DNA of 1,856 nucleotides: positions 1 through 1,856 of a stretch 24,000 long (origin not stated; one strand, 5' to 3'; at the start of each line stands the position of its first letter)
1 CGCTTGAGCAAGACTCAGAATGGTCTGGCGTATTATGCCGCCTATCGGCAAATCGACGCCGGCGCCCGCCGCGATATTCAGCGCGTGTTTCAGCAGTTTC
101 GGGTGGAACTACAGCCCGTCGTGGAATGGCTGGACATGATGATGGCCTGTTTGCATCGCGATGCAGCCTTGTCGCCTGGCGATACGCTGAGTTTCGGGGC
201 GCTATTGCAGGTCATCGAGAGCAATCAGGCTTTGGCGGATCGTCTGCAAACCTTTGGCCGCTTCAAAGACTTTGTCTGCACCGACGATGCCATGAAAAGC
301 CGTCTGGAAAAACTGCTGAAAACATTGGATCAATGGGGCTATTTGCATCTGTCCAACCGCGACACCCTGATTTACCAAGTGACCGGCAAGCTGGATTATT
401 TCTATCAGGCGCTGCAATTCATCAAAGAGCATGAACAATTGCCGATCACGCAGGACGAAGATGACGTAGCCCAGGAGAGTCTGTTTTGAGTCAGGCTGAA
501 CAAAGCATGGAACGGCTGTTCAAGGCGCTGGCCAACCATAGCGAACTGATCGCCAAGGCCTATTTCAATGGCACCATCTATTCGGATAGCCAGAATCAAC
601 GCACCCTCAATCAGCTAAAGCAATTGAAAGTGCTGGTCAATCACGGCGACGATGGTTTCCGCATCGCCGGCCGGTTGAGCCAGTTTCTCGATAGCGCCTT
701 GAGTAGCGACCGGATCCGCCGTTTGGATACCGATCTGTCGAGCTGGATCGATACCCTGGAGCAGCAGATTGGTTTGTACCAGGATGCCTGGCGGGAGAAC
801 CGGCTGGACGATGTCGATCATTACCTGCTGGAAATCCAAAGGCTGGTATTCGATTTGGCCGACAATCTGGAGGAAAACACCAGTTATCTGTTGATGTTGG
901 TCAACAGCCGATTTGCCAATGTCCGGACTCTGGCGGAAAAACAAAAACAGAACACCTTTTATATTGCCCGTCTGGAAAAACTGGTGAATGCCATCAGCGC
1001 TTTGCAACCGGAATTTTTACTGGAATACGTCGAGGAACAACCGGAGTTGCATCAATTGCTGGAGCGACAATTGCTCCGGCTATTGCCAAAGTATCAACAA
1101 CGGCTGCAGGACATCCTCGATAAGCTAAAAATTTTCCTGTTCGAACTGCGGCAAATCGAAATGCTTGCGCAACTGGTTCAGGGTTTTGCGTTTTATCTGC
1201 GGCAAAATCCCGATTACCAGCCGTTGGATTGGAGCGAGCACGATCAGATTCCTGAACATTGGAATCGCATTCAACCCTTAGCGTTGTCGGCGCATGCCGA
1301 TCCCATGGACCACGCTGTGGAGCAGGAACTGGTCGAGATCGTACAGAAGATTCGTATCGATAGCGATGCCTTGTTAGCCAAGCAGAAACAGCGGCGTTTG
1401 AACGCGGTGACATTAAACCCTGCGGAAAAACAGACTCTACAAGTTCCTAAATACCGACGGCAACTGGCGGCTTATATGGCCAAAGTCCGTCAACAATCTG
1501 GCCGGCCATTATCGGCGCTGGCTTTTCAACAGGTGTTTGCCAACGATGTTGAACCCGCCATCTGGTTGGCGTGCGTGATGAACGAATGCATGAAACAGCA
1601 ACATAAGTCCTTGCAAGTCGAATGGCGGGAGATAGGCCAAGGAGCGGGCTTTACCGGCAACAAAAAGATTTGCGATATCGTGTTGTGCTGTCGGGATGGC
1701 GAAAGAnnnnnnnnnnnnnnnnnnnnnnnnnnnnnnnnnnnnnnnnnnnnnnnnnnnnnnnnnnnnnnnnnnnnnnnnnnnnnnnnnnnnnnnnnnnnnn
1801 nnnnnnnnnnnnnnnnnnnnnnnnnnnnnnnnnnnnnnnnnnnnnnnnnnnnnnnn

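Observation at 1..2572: Edge-truncated, translationally coupled operon ending in a compact Topo VI-A/JetD-type Toprim protein with non-canonical partners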

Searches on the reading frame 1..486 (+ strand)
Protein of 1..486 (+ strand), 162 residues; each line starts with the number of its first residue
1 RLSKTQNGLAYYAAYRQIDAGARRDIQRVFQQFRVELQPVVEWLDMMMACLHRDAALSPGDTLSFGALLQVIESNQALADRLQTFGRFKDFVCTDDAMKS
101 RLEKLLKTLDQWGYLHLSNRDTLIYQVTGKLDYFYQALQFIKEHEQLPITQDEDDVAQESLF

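Call 3: search_protein_families(library=pfam, proteins=[window:1-486:+], max_evalue=1)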
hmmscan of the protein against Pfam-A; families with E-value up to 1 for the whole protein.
window:1-486:+ (162 aa): 0 families

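Call 4: search_protein_families(library=padloc, proteins=[window:1-486:+], max_evalue=1)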
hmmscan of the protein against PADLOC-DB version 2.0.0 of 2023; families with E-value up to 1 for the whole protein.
window:1-486:+ (162 aa): 0 families

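Call 5: search_protein_families(library=ncbifam, proteins=[window:1-486:+], max_evalue=1)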
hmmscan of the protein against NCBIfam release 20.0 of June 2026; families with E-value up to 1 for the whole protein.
window:1-486:+ (162 aa): 2 families
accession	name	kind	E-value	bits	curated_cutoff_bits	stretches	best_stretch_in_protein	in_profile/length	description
TIGR02716.1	C20_methyl_CrtF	equivalog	0.1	11.6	276.1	1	91-152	29-87/306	bacteriochlorophyllide d C-20 methyltransferase BchU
NF006206.0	PRK08330.1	equivalog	0.24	10.7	311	1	85-147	147-209/243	biotin--protein ligase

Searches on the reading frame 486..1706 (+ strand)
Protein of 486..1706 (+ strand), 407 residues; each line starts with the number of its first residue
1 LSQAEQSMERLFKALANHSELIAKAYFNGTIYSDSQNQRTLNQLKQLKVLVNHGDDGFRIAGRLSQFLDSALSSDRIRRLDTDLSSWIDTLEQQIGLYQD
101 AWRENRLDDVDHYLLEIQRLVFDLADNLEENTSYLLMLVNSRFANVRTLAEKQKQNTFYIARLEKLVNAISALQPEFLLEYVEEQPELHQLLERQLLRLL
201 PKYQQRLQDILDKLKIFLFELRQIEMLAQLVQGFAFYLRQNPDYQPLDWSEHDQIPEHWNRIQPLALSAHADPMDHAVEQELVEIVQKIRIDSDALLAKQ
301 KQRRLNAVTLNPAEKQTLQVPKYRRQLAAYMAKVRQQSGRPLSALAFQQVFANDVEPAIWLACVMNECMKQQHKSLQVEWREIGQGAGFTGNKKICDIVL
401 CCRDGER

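Call 3: search_protein_families(library=pfam, proteins=[window:486-1706:+], max_evalue=1)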
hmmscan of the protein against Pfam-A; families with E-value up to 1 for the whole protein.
window:486-1706:+ (407 aa): 5 families
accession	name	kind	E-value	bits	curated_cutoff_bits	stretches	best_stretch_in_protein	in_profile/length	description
PF10234.14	Cluap1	-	0.0064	16.4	25.8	1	111-194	160-243/268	Clusterin-associated protein-1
PF09074.15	Mer2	-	0.036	14.3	27.7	0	260-336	65-141/193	Mer2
PF08702.15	Fib_alpha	-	0.091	13.4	29.9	1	91-168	54-126/143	Fibrinogen alpha/beta chain family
PF06013.18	WXG100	-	0.18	12.5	27.3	0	75-135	14-74/86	Proteins of 100 residues with WXG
PF01923.23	Cob_adeno_trans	-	0.18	12.3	24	1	88-172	32-104/171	Cobalamin adenosyltransferase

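Call 4: search_protein_families(library=padloc, proteins=[window:486-1706:+], max_evalue=1)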
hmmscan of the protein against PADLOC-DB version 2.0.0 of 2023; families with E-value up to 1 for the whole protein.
window:486-1706:+ (407 aa): 0 families

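Call 5: search_protein_families(library=ncbifam, proteins=[window:486-1706:+], max_evalue=1)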
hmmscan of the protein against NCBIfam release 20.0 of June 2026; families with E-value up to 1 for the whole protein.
window:486-1706:+ (407 aa): 1 family
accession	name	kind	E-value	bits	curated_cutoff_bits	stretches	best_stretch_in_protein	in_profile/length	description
NF003560.1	PRK05244.1-1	equivalog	0.063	13.1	90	0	33-83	100-148/156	Der GTPase-activating protein YihI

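Call 13: search_solved_structures(query=window:486-1706:+, max_evalue=10)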
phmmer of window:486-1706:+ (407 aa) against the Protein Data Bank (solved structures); distinct sequences matched with E-value up to 10: 2.
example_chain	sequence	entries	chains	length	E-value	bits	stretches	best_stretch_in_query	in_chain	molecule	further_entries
3k4u_A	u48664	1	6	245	0.073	15.5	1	191-281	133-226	BINDING COMPONENT OF ABC TRANSPORTER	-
3e23_A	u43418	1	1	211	0.41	13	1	332-391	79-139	uncharacterized protein RPA2492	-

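Call 19: find_homologous_proteins(query=window:486-1706:+, max_evalue=0.001)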
Query window:486-1706:+ (407 aa): 171 proteins with E <= 0.001 among 7513 candidates; the best 120 are listed.
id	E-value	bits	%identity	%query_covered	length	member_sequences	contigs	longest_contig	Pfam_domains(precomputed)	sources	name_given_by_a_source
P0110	2.9e-251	851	94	100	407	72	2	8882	-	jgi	jgi:hypothetical protein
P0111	3.4e-220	749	82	100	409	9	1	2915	-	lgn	-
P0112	8.2e-203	692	79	99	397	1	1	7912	-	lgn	-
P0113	4.4e-190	650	73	99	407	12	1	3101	-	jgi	jgi:hypothetical protein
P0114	4.6e-187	640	72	100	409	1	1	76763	-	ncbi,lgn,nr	ncbi:MAG: hypothetical protein NTV43_09430 [Methylococcales bacterium]|nr:hypothetical protein [Meth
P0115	3.1e-184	631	71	99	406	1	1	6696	-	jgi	jgi:hypothetical protein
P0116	2.1e-183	628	72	98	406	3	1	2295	-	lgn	-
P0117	3.2e-183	627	70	99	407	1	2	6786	-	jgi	jgi:uncharacterized protein YqgV (UPF0045/DUF77 family)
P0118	1.1e-182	625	71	100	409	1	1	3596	-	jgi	jgi:hypothetical protein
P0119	1.5e-182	625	70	100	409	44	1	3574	-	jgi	-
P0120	2.5e-182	624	70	99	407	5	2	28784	-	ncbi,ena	ncbi:MAG: hypothetical protein V3V31_04335 [Methylococcales bacterium]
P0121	1.2e-181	622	70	100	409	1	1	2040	-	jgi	jgi:hypothetical protein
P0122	2.3e-180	618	70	98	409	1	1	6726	-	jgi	jgi:hypothetical protein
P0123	2.8e-180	618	69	99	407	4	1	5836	-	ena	-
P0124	1.2e-179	615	70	100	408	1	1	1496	-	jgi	jgi:hypothetical protein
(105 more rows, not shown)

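Call 32: predict_structure(alignment_id=A3)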
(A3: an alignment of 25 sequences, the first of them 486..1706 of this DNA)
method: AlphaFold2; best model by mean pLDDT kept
length: 407 residues; sequences in the alignment: 25
mean_pLDDT: 65.2   pTM: 0.36
mean pLDDT of the five models: 65.2, 62.3, 61.8, 61.1, 58.9
residues with pLDDT >= 90: 0; 70-90: 171; 50-70: 154; < 50: 82
segments of 3 or more residues with pLDDT < 50: 1-3, 26-33, 50-75, 261-275, 299-318, 385-391
pLDDT, mean of each block of 10 residues (from residue 1): 50 67 49 59 57 40 41 48 67 83 84 84 75 66 59 71 71 70 74 79 80 78 70 64 59 54 43 51 63 58 39 46 82 83 87 81 82 72 51 70 64
secondary structure, 60 per line:
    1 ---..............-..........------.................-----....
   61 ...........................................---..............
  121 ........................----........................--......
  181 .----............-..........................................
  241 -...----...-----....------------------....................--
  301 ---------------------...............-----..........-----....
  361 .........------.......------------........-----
elements in order: H4-17 H19-28 H35-51 H57-103 H107-144 H149-172 H175-181 H186-197 H199-240 H257-260 H279-298 H322-336 H344-351 H357-369 E376-382 E395-402

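Call 39: fold_search(model_id=the predicted structure, library=pdb)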
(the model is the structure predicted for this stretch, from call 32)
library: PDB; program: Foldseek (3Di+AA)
matches with E <= 10: 295; with E <= 0.001: 0
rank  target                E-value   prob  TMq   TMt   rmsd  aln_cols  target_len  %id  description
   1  7nz2_C1               3.2e-02  0.47  0.17  0.16  30.0       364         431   13  Cryo-EM structure of the MukBEF-MatP-DNA tetrad (released 2021-07-07)
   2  9gm7_C                3.2e-02  0.41  0.18  0.17  46.3       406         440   15  MukBEF in a nucleotide-bound state with open neck gate (monomer) (released 2025-03-26)
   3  7nyw_C                3.3e-02  0.47  0.17  0.19  29.9       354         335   14  Cryo-EM structure of the MukBEF-MatP-DNA head module (released 2021-07-07)
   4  8dk2_A                1.3e-01  0.11  0.11  0.10  30.2       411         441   14  CryoEM structure of Pseudomonas aeruginosa PA14 JetABC in an unclamped state trapped in ATP dependent dimeric form (released 2022-10-05)
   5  3euh_A                1.7e-01  0.20  0.17  0.20  19.9       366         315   11  Crystal Structure of the MukE-MukF Complex (released 2009-01-20)
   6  5cwm                  1.8e-01  0.33  0.15  0.23  21.9       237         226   16  Crystal structure of de novo designed helical repeat protein DHR64 (released 2015-12-16)
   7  1t98_A                2.5e-01  0.28  0.18  0.24  12.5       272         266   12  Crystal Structure of MukF(1-287) (released 2005-05-24)
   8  6e9y_A                4.5e-01  0.20  0.14  0.21  20.4       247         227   12  DHF38 filament (released 2018-11-21)
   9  5cwn                  5.0e-01  0.18  0.13  0.24  20.6       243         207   13  Crystal structure of de novo designed helical repeat protein DHR71 (released 2015-12-16)
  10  3rpu_A                5.5e-01  0.14  0.18  0.22  19.4       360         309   14  Crystal structure of the MukE-MukF complex (released 2012-03-14)
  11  6mrt_A                6.2e-01  0.12  0.12  0.18  35.5       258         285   14  12-meric ClyA pore complex (released 2019-05-15)
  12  5zi8_B                6.8e-01  0.60  0.13  0.39   5.4        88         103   15  Crystal structure of the PadR-family transcriptional regulator Rv3488 of Mycobacterium tuberculosis H37Rv in complex w (released 2018-10-17)
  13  2xhe_B                6.8e-01  0.23  0.17  0.27  18.8       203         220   14  Crystal structure of the Unc18-syntaxin 1 complex from Monosiga brevicollis (released 2011-06-29)
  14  8tup_A                6.8e-01  0.11  0.12  0.15  25.7       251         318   16  Cryo-EM structure of the human MRS2 magnesium channel under Mg2+-free condition (released 2023-09-13)
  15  8e0o_A                7.2e-01  0.44  0.18  0.39  13.6       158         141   20  Heterotrimeric variant of tcTRP9, hetBGL03-15-18 (released 2023-04-12)
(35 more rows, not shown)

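Call 71: search_protein_families(library=pfam, alignment_id=A8, max_evalue=5)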
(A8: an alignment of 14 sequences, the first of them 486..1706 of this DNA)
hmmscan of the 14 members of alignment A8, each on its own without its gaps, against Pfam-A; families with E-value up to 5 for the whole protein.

A. member 1, window:486-1706:+ (407 aa): 5 families
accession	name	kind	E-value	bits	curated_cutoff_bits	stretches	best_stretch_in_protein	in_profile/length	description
PF10234.14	Cluap1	-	0.0064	16.4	25.8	1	111-194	160-243/268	Clusterin-associated protein-1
PF09074.15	Mer2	-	0.036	14.3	27.7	0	260-336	65-141/193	Mer2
PF08702.15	Fib_alpha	-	0.091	13.4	29.9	1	91-168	54-126/143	Fibrinogen alpha/beta chain family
PF06013.18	WXG100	-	0.18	12.5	27.3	1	75-135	14-74/86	Proteins of 100 residues with WXG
PF01923.23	Cob_adeno_trans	-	0.18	12.3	24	1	88-172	32-104/171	Cobalamin adenosyltransferase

B. families by the number of members that match (of 14 scanned): 19 families
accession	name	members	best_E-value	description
PF08702.15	Fib_alpha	3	0.091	Fibrinogen alpha/beta chain family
PF01247.24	Ribosomal_L35Ae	2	0.058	Ribosomal protein L35Ae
PF23129.1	DotZ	1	0.0056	DotZ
PF10234.14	Cluap1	1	0.0064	Clusterin-associated protein-1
PF00435.27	Spectrin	1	0.014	Spectrin repeat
PF17078.10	SHE3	1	0.017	SWI5-dependent HO expression protein 3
PF09074.15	Mer2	1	0.036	Mer2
PF02759.24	RUN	1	0.038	RUN domain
PF04513.17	Baculo_PEP_C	1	0.043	Baculovirus polyhedron envelope protein, PEP, C terminus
PF16331.10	TolA_bind_tri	1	0.05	TolA binding protein trimerisation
PF10224.14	DUF2205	1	0.11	Short coiled-coil protein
PF03172.18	HSR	1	0.14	HSR domain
PF23161.1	HTH_RNase_II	1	0.15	Double HTH domain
PF08771.16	FRB_dom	1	0.17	FKBP12-rapamycin binding domain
PF06013.18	WXG100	1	0.18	Proteins of 100 residues with WXG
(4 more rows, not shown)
